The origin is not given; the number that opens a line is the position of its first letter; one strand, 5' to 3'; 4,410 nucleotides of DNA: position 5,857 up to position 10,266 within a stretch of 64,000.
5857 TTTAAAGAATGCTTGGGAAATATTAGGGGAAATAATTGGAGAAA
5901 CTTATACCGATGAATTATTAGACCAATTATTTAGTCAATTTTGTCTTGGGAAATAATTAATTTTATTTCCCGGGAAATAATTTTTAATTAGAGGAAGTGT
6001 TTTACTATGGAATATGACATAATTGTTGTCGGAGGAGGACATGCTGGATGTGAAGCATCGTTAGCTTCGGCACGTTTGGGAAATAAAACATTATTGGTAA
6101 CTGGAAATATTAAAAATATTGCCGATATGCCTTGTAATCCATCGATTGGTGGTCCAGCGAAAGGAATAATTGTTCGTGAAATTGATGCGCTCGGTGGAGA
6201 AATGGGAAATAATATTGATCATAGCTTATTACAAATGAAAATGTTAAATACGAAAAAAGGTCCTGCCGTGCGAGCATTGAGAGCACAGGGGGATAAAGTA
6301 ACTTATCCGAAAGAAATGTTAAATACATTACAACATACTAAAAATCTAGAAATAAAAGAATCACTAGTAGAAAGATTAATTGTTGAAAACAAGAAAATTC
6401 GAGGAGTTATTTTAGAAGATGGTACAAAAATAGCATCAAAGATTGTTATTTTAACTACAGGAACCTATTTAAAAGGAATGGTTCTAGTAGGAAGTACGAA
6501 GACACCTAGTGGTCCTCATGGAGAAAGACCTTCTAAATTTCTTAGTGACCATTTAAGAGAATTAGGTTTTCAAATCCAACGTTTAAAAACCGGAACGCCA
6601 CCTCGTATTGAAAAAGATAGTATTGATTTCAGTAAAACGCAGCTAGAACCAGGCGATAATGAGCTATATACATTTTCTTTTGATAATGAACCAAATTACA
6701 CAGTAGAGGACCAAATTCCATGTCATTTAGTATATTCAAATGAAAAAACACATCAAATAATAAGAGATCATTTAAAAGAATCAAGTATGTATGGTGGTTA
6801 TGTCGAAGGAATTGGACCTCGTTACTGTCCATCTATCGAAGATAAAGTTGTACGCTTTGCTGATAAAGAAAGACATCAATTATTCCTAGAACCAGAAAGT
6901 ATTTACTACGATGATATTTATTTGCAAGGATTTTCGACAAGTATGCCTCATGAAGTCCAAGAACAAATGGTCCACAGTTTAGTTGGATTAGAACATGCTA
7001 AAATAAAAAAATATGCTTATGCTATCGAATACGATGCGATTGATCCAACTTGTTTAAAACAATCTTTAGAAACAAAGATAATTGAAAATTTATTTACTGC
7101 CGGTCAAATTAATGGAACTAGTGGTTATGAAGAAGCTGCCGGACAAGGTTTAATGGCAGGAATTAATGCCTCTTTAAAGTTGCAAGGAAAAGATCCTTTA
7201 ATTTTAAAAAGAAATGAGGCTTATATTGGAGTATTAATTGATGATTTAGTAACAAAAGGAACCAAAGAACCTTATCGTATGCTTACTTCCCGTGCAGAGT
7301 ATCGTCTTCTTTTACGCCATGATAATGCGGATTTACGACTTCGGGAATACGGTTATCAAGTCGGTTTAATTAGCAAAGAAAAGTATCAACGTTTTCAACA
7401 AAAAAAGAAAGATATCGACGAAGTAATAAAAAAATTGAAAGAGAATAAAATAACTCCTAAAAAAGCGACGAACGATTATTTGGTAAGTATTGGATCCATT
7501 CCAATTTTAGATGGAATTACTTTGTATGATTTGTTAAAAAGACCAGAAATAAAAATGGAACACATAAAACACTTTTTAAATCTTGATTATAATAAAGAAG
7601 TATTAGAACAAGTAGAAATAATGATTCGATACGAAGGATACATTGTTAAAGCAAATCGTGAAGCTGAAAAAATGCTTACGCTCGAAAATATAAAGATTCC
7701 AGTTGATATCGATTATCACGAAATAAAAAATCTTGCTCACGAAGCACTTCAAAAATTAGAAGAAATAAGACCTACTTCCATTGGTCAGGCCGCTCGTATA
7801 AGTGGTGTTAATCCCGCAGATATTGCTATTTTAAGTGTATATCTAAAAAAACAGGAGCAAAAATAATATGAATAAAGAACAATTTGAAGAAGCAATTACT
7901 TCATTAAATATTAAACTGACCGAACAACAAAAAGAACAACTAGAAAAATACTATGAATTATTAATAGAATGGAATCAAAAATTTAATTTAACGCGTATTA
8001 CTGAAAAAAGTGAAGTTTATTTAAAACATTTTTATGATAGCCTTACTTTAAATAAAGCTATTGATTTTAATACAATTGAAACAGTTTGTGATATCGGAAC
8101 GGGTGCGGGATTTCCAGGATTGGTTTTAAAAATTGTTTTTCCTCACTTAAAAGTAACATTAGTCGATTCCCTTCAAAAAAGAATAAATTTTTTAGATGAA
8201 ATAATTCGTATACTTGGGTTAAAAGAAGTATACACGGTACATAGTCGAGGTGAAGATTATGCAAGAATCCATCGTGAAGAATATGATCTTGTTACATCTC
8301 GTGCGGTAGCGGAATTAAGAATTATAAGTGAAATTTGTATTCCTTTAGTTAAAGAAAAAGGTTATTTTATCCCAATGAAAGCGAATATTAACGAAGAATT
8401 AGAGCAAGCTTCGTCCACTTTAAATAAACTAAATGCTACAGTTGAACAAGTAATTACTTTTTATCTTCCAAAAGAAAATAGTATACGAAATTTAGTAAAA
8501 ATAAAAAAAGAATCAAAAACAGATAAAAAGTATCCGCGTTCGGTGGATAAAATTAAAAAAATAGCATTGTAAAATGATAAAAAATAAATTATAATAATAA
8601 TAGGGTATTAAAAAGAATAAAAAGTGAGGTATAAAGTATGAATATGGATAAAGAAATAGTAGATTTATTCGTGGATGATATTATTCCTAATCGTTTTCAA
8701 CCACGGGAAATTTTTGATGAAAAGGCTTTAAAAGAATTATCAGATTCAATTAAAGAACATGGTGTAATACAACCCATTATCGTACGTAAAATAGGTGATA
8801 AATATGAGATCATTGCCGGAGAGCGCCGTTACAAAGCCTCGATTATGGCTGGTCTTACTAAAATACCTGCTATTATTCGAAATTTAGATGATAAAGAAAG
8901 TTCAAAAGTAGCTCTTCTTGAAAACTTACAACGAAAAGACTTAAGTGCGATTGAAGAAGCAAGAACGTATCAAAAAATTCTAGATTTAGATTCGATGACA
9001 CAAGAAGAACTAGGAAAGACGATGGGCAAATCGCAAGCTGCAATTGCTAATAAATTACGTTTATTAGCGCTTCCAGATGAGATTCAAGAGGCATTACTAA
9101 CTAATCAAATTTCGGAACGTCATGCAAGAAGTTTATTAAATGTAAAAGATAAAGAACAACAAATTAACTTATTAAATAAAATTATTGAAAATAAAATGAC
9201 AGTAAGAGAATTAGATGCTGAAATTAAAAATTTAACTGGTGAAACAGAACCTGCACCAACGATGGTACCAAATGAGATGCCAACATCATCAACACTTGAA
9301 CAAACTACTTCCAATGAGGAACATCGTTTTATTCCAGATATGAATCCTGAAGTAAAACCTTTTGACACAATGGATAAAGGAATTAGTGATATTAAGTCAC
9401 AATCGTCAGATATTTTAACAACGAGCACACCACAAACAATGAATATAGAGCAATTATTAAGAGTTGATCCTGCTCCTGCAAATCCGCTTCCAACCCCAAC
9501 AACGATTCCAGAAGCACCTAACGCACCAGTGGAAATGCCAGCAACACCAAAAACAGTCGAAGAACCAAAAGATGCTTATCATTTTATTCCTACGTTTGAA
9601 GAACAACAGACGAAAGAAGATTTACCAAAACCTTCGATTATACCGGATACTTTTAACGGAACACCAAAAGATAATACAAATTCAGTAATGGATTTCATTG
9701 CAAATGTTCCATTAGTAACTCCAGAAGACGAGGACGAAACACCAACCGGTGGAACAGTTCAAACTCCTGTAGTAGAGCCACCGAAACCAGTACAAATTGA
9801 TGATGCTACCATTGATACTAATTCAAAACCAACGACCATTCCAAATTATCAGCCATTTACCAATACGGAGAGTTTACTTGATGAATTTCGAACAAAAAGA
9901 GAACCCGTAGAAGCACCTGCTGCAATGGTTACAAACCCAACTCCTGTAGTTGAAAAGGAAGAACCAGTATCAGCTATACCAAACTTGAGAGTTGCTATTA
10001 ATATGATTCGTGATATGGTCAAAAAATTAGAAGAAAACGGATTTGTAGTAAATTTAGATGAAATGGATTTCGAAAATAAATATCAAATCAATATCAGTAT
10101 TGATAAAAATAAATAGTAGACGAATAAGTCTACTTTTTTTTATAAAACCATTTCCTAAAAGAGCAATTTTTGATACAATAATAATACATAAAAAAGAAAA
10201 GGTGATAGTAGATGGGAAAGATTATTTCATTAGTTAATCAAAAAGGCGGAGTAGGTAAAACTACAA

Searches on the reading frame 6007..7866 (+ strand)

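Call 77: search_protein_families(library=pfam, proteins=[window:6007-7866:+], max_evalue=0.00001)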
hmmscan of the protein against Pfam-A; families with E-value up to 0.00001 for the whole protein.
window:6007-7866:+ (619 aa): 4 families
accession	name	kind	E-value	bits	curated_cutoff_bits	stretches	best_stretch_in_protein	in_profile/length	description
PF01134.28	GIDA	-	7.2e-164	545.9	22.1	1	4-396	1-391/391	Glucose inhibited division protein A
PF13932.14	SAM_GIDA_C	-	1.2e-24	86.3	27.1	1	554-609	1-56/57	tRNA modifying enzyme MnmG/GidA C-terminal helical bundle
PF21680.2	GIDA_C_1st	-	1.3e-24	87.2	24.7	1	457-548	1-94/96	tRNA modifying enzyme MnmG/GidA C-terminal helical domain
PF00890.30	FAD_binding_2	-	2.8e-06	27.2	20.4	0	4-33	1-30/414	FAD binding domain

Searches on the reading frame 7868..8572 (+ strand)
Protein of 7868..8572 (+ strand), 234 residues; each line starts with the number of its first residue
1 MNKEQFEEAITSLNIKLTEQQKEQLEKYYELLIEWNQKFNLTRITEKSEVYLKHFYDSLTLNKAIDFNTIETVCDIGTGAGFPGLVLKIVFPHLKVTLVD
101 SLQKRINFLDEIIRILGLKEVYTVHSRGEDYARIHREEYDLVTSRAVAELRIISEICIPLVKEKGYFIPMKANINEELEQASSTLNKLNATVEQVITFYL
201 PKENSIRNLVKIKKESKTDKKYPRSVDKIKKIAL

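Call 77: search_protein_families(library=pfam, proteins=[window:7868-8572:+], max_evalue=0.00001)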
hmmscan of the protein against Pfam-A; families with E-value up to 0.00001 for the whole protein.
window:7868-8572:+ (234 aa): 2 families
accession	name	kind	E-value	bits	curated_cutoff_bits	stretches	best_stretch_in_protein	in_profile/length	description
PF02527.21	GidB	-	8.1e-54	182.2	27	1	21-199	1-177/184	rRNA small subunit methyltransferase G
PF13847.12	Methyltransf_31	-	1.2e-06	28.7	27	1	71-202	5-133/145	Methyltransferase domain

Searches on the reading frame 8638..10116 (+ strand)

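Call 77: search_protein_families(library=pfam, proteins=[window:8638-10116:+], max_evalue=0.00001)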
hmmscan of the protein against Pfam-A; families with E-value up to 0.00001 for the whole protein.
window:8638-10116:+ (492 aa): 2 families
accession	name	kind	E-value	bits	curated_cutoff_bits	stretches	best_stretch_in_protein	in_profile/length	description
PF02195.25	ParB_N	-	8.7e-35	119.1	26.3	1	6-98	2-95/95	ParB N-terminal domain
PF17762.8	HTH_ParB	-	4.5e-33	113.9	22.6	1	100-199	1-100/102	ParB HTH domain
